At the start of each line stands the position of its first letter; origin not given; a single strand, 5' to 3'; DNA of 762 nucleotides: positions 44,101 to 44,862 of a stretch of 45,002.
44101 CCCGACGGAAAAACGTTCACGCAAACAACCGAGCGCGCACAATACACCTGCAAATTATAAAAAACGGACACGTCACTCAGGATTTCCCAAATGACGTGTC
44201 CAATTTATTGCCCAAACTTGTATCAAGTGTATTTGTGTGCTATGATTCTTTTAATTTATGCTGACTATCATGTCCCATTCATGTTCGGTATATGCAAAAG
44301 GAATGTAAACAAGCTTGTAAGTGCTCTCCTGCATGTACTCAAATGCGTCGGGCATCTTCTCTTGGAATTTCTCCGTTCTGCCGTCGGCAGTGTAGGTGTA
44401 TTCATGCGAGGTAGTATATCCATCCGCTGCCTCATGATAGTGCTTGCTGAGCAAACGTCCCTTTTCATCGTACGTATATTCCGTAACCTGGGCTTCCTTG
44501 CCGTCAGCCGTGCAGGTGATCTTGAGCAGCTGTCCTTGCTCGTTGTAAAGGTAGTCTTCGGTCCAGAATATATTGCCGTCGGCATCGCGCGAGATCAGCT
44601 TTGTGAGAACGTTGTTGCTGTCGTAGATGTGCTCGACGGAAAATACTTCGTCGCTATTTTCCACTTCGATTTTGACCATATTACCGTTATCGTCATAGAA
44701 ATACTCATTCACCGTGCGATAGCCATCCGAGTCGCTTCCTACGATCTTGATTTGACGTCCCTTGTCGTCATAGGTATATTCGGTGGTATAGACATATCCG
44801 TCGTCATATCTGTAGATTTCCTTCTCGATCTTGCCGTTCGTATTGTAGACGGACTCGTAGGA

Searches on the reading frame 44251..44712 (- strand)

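Call 24: search_protein_families(library=pfam, proteins=[window:44251-44712:-], max_evalue=0.001)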
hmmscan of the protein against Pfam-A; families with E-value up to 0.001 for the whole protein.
window:44251-44712:- (153 aa): 1 family
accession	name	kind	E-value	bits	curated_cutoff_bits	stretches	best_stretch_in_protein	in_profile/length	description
PF05593.20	RHS_repeat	-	3.2e-08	34.2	22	1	56-91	1-32/38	RHS Repeat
